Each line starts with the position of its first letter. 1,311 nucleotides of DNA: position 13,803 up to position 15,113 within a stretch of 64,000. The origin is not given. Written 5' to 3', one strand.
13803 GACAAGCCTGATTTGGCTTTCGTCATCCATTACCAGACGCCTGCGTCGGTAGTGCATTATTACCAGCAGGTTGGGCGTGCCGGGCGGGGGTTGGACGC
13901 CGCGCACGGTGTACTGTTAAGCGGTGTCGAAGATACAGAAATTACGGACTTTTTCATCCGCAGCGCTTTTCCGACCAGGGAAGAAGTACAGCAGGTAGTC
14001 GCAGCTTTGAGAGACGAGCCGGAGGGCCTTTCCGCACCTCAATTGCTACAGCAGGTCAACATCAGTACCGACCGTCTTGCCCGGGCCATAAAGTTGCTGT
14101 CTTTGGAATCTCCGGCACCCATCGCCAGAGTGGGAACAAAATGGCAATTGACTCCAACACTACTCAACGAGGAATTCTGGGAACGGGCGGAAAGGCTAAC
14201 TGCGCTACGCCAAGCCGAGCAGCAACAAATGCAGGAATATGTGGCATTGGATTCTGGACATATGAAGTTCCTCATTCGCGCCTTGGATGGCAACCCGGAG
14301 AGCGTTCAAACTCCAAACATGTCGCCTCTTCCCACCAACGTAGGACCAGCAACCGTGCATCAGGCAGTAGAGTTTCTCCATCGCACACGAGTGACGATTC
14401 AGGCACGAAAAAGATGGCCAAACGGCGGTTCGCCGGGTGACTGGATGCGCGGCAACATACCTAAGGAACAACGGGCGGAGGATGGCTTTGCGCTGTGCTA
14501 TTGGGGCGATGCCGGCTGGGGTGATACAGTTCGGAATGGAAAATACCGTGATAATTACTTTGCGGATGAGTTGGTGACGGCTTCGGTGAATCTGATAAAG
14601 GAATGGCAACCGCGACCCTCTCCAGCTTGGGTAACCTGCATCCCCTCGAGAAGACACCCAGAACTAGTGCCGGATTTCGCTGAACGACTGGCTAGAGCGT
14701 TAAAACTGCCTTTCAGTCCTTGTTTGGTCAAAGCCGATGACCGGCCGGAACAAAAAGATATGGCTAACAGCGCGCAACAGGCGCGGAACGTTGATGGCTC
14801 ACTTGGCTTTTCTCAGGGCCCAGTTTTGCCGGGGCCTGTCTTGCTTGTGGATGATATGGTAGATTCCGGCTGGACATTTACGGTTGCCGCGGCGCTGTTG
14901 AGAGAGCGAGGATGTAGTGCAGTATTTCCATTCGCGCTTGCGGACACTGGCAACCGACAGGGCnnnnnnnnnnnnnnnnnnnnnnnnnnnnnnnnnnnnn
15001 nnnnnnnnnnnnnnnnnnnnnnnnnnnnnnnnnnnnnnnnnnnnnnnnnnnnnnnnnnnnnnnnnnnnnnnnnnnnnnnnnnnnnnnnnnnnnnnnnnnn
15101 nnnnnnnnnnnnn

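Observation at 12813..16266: AT-richer two-gene island: RecQ helicase fused to a ComF-type PRTase, followed by a DprA/SLOG-wHTH protein (hybrid of ShosTA- and PsyrTA-like architectures)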

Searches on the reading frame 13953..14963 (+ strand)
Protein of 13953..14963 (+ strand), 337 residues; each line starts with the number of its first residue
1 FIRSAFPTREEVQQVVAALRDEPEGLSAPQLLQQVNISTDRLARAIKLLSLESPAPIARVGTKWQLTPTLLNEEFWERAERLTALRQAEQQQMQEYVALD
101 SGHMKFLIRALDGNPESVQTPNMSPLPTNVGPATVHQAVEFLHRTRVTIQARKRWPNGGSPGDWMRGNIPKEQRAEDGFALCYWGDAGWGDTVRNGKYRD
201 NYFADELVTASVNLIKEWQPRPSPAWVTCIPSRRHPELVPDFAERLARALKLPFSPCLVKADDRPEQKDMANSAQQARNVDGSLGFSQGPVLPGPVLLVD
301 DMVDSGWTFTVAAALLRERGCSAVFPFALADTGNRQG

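Call 40: search_protein_representatives(protein=window:13953-14963:+)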
Query: 337 residues. Proteins with E-value up to 0.001 (for the whole library): 2034; up to 1e-10: 991; up to 1e-30: 320. The best 150 are listed.
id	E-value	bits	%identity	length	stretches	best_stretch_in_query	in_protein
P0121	6.5e-107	374.1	54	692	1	1-334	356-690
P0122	4.8e-102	358.1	54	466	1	1-334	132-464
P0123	9.2e-97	340.7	51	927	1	1-331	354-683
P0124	1.1e-91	324.1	47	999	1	1-333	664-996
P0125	1.3e-90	320.5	58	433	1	1-255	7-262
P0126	1.1e-88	314.1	54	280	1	62-334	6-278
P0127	2.1e-81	290.2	49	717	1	4-331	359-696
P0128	8.1e-81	288.3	45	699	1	1-333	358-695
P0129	1.3e-78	281.1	56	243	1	93-334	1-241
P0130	1.5e-77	277.5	54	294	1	1-231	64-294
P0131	6.7e-76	272.1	52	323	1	1-287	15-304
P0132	6.1e-72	259.1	47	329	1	14-335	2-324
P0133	1.7e-70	254.4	43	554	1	1-333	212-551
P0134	4.6e-70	252.9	43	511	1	1-329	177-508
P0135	1.1e-69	251.7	40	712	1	1-332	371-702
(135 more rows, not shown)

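Call 54: predict_structure(alignment_id=A1)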
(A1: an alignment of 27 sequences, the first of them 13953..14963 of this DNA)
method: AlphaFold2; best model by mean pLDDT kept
length: 337 residues; sequences in the alignment: 27
mean_pLDDT: 74.7   pTM: 0.57
mean pLDDT of the five models: 74.7, 73.7, 73.3, 72.9, 70.2
residues with pLDDT >= 90: 78; 70-90: 144; 50-70: 70; < 50: 45
segments of 3 or more residues with pLDDT < 50: 1-3, 93-129
pLDDT, mean of each block of 10 residues (from residue 1): 61 89 91 88 86 84 86 76 66 46 40 40 39 64 79 70 70 90 66 57 76 91 95 78 94 92 61 69 80 94 77 90 92 58
secondary structure, 60 per line:
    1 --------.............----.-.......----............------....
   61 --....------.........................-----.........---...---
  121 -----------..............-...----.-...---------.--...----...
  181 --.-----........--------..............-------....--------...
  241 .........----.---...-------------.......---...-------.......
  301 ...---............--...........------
elements in order: H9-21 H28-34 H39-50 E57-60 E63-66 H73-97 H103-111 H132-145 E147-149 E178-180 H189-196 H205-218 E226-229 H238-249 E258-260 H274-280 E284-286 E294-303 H307-318 E321-331

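Call 56: fold_search(model_id=the predicted structure, library=pdb)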
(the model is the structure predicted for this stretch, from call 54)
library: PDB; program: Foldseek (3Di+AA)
matches with E <= 10: 912; with E <= 0.001: 6
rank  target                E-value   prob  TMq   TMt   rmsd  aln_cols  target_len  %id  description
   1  5vjp_A                9.5e-05  1.00  0.29  0.51  10.5       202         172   18  Crystal Structure of Adenine Phosphoribosyltransferase from Saccharomyces cerevisiae Complexed with L-2,5-Dideoxy-2,5- (released 2017-12-27)
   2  5vjp_B                1.8e-04  1.00  0.29  0.50   9.5       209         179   18  Crystal Structure of Adenine Phosphoribosyltransferase from Saccharomyces cerevisiae Complexed with L-2,5-Dideoxy-2,5- (released 2017-12-27)
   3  5b6h                  1.8e-04  1.00  0.28  0.47  10.0       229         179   16  Crystal structure of an APRT from Yersinia pseudotuberculosis in complex with AMP. (released 2017-05-31)
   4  7y94_B                2.5e-04  1.00  0.28  0.46  10.2       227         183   15  Crystal structure of Escherichia coli Adenine Phosphoribosyltransferase (APRT) in complex with Adenine (released 2023-08-02)
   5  7p0h_A                3.4e-04  1.00  0.32  0.27   4.5       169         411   14  Crystal structure of Helicobacter pylori ComF fused to an artificial alphaREP crystallization helper(named B2) (released 2022-04-06)
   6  1g2q_A                5.1e-04  1.00  0.29  0.50   9.4       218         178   15  CRYSTAL STRUCTURE OF ADENINE PHOSPHORIBOSYLTRANSFERASE (released 2001-12-05)
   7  8zvc                  1.9e-03  1.00  0.32  0.26   6.5       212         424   15  ShosT with PRPP-Mg (released 2025-04-09)
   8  1vdm_F                1.9e-03  1.00  0.25  0.51   5.2       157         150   15  Crystal structure of purine phosphoribosyltransferase from Pyrococcus horikoshii Ot3 (released 2005-05-24)
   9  3qw4_C                2.2e-03  0.99  0.26  0.20  10.2       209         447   13  Structure of Leishmania donovani UMP synthase (released 2011-04-20)
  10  4ohc_B                2.3e-03  0.98  0.25  0.36  11.7       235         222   13  Crystal structure of orotate phosphoribosyltransferase (OPRTase) from Burkholderia cenocepacia (released 2014-02-05)
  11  6ott_A                3.3e-03  1.00  0.22  0.16   6.8       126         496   22  Structure of PurF in complex with ppApp (released 2019-11-06)
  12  6fsp_C                3.3e-03  1.00  0.24  0.44   9.8       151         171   18  Crystal structure of APRT from Thermus thermophilus (released 2019-03-20)
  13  1tc1_B                3.8e-03  0.99  0.25  0.41   6.5       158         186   15  A 1.4 ANGSTROM CRYSTAL STRUCTURE FOR THE HYPOXANTHINE PHOSPHORIBOSYLTRANSFERASE OF TRYPANOSOMA CRUZI (released 1999-10-07)
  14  1ecb_C                4.0e-03  1.00  0.26  0.18   6.0       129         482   24  ESCHERICHIA COLI GLUTAMINE PHOSPHORIBOSYLPYROPHOSPHATE (PRPP) AMIDOTRANSFERASE COMPLEXED WITH 2 GMP, 1 MG PER SUBUNIT (released 1998-04-15)
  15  4ohc_D                4.0e-03  0.99  0.27  0.38  11.4       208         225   13  Crystal structure of orotate phosphoribosyltransferase (OPRTase) from Burkholderia cenocepacia (released 2014-02-05)
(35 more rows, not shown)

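Call 57: search_dna_similar(query=window:13953-14963:+, collection=plasmids, mode=protein, max_evalue=1e-10, max_rows=25)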
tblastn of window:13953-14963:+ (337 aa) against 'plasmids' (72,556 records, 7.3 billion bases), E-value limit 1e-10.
Records with a match: 11; places in all: 11; records where one place covers at least 80% of the query: 11.
Best place of each record, by identity: 60-80% 1; <60% 10.
By first word of the organism name: Halanaeroarchaeum 2; Arthrobacter 2; Sinorhizobium 1; Nostoc 1; Escherichia 1; Halomicrobium 1; Acinetobacter 1; Nonomuraea 1; Streptomyces 1.
By predicted mobility (MOB-suite, as given by PLSDB): non-mobilizable 10; conjugative 1.
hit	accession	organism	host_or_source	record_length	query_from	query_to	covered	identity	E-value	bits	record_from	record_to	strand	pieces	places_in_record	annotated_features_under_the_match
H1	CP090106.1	Sinorhizobium meliloti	Medicago,Cell culture,Plant nodule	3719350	1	334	99%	60.0%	3e-119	385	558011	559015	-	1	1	RecQ family ATP-dependent DNA helicase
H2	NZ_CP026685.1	Nostoc sp. 'Peltigera membranacea cyanobiont' N6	Lichen thallus,Peltigera membranacea ...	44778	1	337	100%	43.1%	2e-82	279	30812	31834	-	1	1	RecQ family ATP-dependent DNA helicase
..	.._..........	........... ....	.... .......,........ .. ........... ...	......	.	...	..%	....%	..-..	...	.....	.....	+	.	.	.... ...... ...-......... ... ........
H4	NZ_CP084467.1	Halomicrobium salinisoli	cell culture,gobi saline soil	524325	1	330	98%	36.8%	6e-46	174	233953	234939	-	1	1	RecQ family ATP-dependent DNA helicase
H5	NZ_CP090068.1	Acinetobacter sp. SH20PTE14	pig manure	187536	1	335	99%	36.1%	4e-53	195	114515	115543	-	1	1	RecQ family ATP-dependent DNA helicase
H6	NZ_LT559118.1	Nonomuraea gerenzanensis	-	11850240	1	337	100%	34.5%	1e-35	144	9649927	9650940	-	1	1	none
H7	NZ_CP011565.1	Halanaeroarchaeum sulfurireducens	-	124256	1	331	98%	32.4%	1e-37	149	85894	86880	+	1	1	RecQ family ATP-dependent DNA helicase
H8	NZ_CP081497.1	Streptomyces sp. BHT-5-2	whole organism,plant soil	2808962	1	329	98%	32.4%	6e-34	139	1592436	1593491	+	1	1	none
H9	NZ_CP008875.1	Halanaeroarchaeum sulfurireducens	-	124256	1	331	98%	32.1%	2e-37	149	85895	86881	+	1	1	RecQ family ATP-dependent DNA helicase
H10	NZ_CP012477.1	Arthrobacter sp. ERGS1:01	single,stream water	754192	1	333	99%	29.0%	5e-20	99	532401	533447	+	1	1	RecQ family ATP-dependent DNA helicase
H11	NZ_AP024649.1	Arthrobacter sp. StoSoilB13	-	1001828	1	326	97%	27.2%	1e-18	94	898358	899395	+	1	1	none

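Call 58: search_dna_similar(query=window:13953-14963:+, collection=phages, mode=protein, max_evalue=0.00001, max_rows=15)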
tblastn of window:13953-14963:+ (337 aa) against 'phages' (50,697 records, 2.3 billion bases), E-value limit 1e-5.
No match.

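Call 59: get_annotated_region(hit=H3, flank=5000)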
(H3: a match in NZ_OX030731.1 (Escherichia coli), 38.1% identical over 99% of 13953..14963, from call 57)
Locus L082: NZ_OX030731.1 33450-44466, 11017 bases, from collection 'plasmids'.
description: Escherichia coli isolate 68 plasmid P3, complete sequence
organism: Escherichia coli (NCBI taxid 562)
taxonomy: Bacteria; Pseudomonadota; Gammaproteobacteria; Enterobacterales; Enterobacteriaceae; Escherichia; Escherichia coli
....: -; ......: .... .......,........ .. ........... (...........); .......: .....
typing (MOB-suite, as given by PLSDB): conjugative; replicon IncFIA,IncFIC; relaxase MOBF; mating-pair formation MPF_F
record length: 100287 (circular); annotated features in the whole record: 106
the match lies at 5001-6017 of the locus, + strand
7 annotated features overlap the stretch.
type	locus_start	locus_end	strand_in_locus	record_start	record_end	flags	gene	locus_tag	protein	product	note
CDS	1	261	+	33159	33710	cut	-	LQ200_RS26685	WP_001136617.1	hypothetical protein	-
CDS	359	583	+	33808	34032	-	-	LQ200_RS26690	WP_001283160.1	helix-turn-helix domain-containing protein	-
CDS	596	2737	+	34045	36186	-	-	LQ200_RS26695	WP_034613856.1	N-6 DNA methylase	GO:0006306 - DNA methylation [Evidence IEA]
CDS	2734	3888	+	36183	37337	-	-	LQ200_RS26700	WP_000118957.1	restriction endonuclease subunit S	GO:0006304 - DNA modification [Evidence IEA]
CDS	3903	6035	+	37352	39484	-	-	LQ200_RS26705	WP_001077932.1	RecQ family ATP-dependent DNA helicase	GO:0006310 - DNA recombination [Evidence IEA]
CDS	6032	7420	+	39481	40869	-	-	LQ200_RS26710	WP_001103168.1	DNA-processing protein DprA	GO:0009294 - DNA-mediated transformation [Evidence IEA]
CDS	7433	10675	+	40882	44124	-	-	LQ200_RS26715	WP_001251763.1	type I restriction endonuclease subunit R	-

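Call 60: get_annotated_region(hit=H1, flank=5000)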
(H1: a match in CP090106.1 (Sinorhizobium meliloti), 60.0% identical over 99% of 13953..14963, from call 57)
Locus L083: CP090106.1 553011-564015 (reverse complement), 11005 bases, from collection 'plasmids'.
description: Sinorhizobium meliloti strain Ak57 plasmid pSymB, complete sequence
organism: Sinorhizobium meliloti (NCBI taxid 382)
taxonomy: Bacteria; Pseudomonadota; Alphaproteobacteria; Hyphomicrobiales; Rhizobiaceae; Sinorhizobium; Sinorhizobium meliloti
host: -; source: Medicago,Cell culture,Plant nodule; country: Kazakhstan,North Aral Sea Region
typing (MOB-suite, as given by PLSDB): non-mobilizable
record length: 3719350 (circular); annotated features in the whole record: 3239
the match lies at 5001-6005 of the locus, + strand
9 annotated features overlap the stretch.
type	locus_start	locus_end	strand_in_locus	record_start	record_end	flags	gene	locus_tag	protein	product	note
CDS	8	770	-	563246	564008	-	-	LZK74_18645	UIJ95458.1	IS5 family transposase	-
CDS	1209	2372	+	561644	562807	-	-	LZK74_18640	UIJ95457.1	IS4-like element ISRm16 family transposase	-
CDS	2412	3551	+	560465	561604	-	-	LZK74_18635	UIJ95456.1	DUF3427 domain-containing protein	-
CDS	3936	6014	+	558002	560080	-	-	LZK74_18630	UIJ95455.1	RecQ family ATP-dependent DNA helicase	-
CDS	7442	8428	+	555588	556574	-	-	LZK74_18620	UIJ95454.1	HNH endonuclease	-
CDS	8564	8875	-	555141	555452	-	-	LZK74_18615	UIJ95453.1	DUF6074 family protein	-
CDS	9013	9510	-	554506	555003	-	-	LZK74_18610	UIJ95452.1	hypothetical protein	-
CDS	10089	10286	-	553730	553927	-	-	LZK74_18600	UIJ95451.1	AlpA family transcriptional regulator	-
CDS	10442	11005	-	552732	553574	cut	-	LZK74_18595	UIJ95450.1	hypothetical protein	-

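Call 63: search_protein_families(library=padloc, proteins=[L082:3903-6032:+, L082:6032-7417:+, L083:3936-6011:+], max_evalue=1e-10)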
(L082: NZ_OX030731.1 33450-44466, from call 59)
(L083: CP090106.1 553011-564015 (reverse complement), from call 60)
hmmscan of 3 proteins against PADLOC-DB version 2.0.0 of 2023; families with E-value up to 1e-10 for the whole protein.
L082:3903-6032:+ (710 aa): 20 families
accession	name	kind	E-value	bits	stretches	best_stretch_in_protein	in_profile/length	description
PDLC03928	PsyrT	-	0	1018.9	1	2-709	2-688/689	-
PDLC02864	DpdF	-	6.1e-88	294.1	1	18-418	20-392/610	DpdF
PDLC02870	DpdF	-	2e-81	272.1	1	19-492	12-469/534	DpdF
PDLC02861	DpdF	-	8.4e-73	243.7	1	4-360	14-347/611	DpdF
PDLC02865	DpdF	-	6.3e-53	177.8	1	18-523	757-1243/1499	DpdF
PDLC02859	DpdF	-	8.2e-34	114.9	1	20-355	100-424/545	DpdF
PDLC02869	DpdF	-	3.2e-33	111.9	1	637-708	2-73/74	DpdF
PDLC02868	DpdF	-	5.1e-33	111.9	1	20-199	338-517/1078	DpdF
PDLC01089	C3a193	-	1.4e-31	107.7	1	36-359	267-595/983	poss. alt. Cas3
PDLC02872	DpdF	-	4.3e-30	102.9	1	23-363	160-512/859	DpdF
PDLC02855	DpdF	-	9.2e-29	98.2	1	23-346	142-469/825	DpdF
PDLC02857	DpdF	-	2.8e-23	79.9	1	22-363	180-545/911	DpdF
PDLC02867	DpdF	-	1.9e-21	74.1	1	86-359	211-481/855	DpdF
PDLC02862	DpdF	-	1e-17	61.3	1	28-362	125-471/811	DpdF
PDLC02863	DpdF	-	8.6e-17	59.1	1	211-359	23-157/488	DpdF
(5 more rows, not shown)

L082:6032-7417:+ (462 aa): 2 families
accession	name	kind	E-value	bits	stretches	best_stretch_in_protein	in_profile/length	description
PDLC03927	PsyrA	-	6.1e-174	576.8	1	19-459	3-397/398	-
PDLC03961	ShosA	-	2.7e-28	97.1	1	100-282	69-252/303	-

L083:3936-6011:+ (692 aa): 22 families
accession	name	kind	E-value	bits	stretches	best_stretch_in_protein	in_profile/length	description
PDLC03928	PsyrT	-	4.6e-279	925.5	1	1-691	1-687/689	-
PDLC02864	DpdF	-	1.6e-88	296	1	22-448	22-429/610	DpdF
PDLC02870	DpdF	-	5.6e-75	250.8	1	22-441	13-423/534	DpdF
PDLC02861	DpdF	-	7.7e-72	240.5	1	22-344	28-342/611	DpdF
PDLC02865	DpdF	-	1e-47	160.5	1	11-374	750-1109/1499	DpdF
PDLC02859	DpdF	-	7.9e-36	121.6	1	23-335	101-415/545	DpdF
PDLC01089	C3a193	-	3.6e-32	109.7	1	27-335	251-582/983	poss. alt. Cas3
PDLC02872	DpdF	-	1.6e-31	107.6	1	25-353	160-513/859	DpdF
PDLC02868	DpdF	-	4.8e-31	105.3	1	21-198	337-514/1078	DpdF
PDLC02855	DpdF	-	3.5e-30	102.9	1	26-340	143-474/825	DpdF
PDLC02857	DpdF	-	2.4e-27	93.4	1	41-354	199-547/911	DpdF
PDLC02867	DpdF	-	1.4e-24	84.4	1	27-344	141-477/855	DpdF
PDLC02862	DpdF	-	7.9e-24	81.5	1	19-335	113-453/811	DpdF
PDLC02863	DpdF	-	3.2e-20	70.4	1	212-376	21-185/488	DpdF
PDLC02866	DpdF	-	6e-19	66.7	1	487-686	32-252/255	DpdF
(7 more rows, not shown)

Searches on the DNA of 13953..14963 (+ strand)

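Call 64: search_dna_similar(query=L082:3903-7420:+, collection=ecoli_genomes, mode=near, max_rows=8, rows=spread)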
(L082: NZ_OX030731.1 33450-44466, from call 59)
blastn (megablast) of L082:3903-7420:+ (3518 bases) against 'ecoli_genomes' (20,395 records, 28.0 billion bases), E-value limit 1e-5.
Records with a match: 54; places in all: 55; records where one place covers at least 80% of the query: 54.
Genomes with a match: 53 of 5426; with a place that covers at least 80% of the query: 53. Places per genome that has any: lowest 1, median 1, highest 2. On chromosomes: 54 places; on plasmids: 1.
Best place of each record, by identity: >=99% 54.
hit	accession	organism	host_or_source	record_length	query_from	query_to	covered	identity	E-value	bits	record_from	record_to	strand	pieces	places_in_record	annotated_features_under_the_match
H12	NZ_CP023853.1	Escherichia coli strain 2/0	Homo sapiens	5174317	1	3518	100%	100.0%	0e+0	6497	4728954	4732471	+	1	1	RecQ family ATP-dependent DNA helicase | DNA-processing protein DprA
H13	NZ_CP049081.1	Escherichia coli strain p10A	Homo sapiens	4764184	1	3518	100%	100.0%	0e+0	6497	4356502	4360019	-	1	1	RecQ family ATP-dependent DNA helicase | DNA-processing protein DprA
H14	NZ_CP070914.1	Escherichia coli strain 65COLEC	Homo sapiens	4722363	1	3518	100%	100.0%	0e+0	6497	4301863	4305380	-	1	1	RecQ family ATP-dependent DNA helicase | DNA-processing protein DprA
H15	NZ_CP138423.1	Escherichia coli strain 30EVA1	Homo sapiens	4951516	1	3518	100%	100.0%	0e+0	6497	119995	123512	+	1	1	RecQ family ATP-dependent DNA helicase | DNA-processing protein DprA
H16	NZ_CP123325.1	Escherichia coli strain AREA_502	Homo sapiens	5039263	1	3518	100%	100.0%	0e+0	6497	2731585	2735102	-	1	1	RecQ family ATP-dependent DNA helicase | DNA-processing protein DprA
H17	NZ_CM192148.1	Escherichia coli strain Ec-2977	Homo sapiens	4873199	1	3518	100%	100.0%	0e+0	6497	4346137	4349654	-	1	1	RecQ family ATP-dependent DNA helicase | DNA-processing protein DprA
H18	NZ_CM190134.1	Escherichia coli strain 23366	Homo sapiens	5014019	1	3518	100%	100.0%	0e+0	6497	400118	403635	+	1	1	RecQ family ATP-dependent DNA helicase | DNA-processing protein DprA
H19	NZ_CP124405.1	Escherichia coli strain AVS0935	environmental: river near WWTP effluent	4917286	1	3518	100%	100.0%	0e+0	6507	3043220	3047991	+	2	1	RecQ family ATP-dependent DNA helicase | DNA-processing protein DprA | IS3-like element ISEc52 family transposase | ComF family protein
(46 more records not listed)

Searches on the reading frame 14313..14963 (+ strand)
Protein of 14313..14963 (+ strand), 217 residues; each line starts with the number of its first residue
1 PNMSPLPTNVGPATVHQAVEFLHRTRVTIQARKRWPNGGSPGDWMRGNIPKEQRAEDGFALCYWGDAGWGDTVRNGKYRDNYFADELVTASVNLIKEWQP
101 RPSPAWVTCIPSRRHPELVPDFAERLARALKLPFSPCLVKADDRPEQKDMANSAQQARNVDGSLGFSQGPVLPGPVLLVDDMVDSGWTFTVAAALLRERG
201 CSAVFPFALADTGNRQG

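Call 32: search_protein_families(library=padloc, proteins=[window:14313-14963:+], max_evalue=0.01)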
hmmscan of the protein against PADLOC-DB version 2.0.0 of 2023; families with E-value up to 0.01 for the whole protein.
window:14313-14963:+ (217 aa): 4 families
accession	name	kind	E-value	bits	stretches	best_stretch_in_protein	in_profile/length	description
PDLC03928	PsyrT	-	1.5e-68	229.7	1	5-214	481-686/689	-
PDLC02869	DpdF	-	2.7e-21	73.7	1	143-213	2-71/74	DpdF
PDLC02866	DpdF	-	1.8e-20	71.6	1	20-210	41-252/255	DpdF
PDLC03962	ShosT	-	8.6e-06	23.8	1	106-215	95-214/237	-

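Call 33: search_protein_families(library=pfam, proteins=[window:14313-14963:+], max_evalue=1)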
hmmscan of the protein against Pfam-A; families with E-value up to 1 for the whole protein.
window:14313-14963:+ (217 aa): 2 families
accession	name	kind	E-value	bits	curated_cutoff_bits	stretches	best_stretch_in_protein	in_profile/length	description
PF00156.33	Pribosyltran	-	2.9e-06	27.1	26.3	1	122-204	43-118/158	Phosphoribosyl transferase domain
PF14572.12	Pribosyl_synth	-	0.013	15.9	27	1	177-208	87-118/184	Phosphoribosyl synthetase-associated domain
